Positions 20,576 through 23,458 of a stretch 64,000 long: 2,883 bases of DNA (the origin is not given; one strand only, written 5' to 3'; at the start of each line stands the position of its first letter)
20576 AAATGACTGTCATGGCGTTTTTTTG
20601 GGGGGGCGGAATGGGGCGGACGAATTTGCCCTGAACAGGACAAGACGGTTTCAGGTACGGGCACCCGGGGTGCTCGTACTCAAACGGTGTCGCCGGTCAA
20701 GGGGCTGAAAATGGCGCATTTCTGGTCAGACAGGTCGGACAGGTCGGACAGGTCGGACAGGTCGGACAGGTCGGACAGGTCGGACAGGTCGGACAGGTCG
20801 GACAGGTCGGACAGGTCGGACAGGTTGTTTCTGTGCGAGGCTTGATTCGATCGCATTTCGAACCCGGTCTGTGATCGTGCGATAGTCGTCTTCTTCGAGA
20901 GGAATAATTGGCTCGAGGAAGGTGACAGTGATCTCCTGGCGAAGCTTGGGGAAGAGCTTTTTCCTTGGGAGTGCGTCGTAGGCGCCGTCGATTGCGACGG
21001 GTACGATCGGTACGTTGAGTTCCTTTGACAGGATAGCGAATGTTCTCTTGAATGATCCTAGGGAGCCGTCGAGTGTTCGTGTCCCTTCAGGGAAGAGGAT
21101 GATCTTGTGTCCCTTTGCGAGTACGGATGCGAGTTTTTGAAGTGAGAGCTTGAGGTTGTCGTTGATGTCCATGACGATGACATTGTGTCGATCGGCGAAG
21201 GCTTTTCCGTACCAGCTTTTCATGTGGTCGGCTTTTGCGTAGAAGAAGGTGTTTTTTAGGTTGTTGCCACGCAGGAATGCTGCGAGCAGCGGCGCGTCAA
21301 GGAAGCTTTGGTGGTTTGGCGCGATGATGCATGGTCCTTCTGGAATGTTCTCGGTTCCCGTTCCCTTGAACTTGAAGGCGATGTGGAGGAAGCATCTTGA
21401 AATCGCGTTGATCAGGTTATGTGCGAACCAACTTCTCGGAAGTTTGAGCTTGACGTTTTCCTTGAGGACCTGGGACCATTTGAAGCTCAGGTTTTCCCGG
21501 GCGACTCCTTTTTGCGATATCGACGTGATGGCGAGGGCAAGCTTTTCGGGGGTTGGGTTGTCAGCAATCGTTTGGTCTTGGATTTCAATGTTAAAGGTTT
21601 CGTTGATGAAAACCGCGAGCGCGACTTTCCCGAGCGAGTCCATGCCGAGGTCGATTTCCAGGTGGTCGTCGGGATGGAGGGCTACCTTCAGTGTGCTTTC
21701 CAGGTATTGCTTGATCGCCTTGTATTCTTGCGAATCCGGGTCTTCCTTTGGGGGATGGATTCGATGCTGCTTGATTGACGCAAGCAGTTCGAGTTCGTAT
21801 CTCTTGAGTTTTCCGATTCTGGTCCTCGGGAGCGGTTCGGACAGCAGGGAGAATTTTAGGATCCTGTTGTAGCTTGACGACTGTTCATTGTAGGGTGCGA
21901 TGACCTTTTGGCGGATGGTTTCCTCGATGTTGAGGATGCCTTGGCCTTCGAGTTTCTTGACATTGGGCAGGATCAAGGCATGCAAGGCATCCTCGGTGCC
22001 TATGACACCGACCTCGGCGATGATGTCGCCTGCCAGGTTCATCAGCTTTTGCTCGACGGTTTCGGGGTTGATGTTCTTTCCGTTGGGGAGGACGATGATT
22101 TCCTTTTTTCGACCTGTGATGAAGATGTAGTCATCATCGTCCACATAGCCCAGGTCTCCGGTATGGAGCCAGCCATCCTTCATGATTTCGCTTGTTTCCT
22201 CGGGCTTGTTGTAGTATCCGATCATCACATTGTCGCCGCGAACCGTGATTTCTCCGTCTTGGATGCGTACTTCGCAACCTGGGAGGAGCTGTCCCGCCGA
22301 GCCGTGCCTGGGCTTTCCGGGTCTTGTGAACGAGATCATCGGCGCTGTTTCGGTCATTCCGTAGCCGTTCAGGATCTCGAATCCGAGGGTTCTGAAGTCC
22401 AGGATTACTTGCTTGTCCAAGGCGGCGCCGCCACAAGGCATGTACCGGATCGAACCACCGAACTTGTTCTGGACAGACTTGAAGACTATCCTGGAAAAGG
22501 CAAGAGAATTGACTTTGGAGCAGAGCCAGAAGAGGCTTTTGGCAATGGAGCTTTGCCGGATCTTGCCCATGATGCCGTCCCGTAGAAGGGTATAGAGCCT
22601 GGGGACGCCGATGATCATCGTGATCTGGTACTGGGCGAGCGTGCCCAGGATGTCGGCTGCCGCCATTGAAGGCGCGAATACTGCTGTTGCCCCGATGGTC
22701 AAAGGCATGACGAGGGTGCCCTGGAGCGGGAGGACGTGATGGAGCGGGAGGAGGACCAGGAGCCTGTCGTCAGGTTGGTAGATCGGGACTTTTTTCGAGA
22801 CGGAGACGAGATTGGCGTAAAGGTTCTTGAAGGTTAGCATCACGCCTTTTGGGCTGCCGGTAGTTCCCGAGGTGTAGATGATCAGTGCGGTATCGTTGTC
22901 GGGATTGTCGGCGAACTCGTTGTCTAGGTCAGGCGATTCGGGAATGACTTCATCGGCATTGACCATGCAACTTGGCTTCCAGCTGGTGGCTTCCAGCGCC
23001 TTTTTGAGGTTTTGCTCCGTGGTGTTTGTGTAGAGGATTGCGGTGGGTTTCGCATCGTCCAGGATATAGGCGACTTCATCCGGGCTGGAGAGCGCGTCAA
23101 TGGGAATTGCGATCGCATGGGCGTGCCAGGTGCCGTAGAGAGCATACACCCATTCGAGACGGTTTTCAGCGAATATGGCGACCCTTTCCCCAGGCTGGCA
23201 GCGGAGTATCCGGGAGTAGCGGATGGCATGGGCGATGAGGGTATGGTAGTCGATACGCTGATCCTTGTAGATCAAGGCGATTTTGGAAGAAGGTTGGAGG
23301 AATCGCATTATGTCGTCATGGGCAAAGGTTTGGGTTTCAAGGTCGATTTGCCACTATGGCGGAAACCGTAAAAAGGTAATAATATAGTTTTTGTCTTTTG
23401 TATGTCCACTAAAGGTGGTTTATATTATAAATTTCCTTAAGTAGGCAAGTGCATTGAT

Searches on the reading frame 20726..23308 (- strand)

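Call 16: search_protein_families(library=pfam, proteins=[window:20726-23308:-])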
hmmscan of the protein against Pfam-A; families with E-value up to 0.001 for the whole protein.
window:20726-23308:- (860 aa): 4 families
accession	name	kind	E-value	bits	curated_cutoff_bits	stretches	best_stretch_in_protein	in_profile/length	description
PF00501.34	AMP-binding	-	2.5e-73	247.6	29.9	1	6-366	9-384/384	AMP-binding enzyme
PF01553.26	Acyltransferase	-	2.1e-24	86.3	23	1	648-773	3-131/132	Acyltransferase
PF00550.31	PP-binding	-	2.9e-09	37.5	20.8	1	531-592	2-65/67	Phosphopantetheine attachment site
PF23562.2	AMP-binding_C_3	-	2.4e-06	28.4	20.8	1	403-504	2-106/124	AMP-binding enzyme C-terminal domain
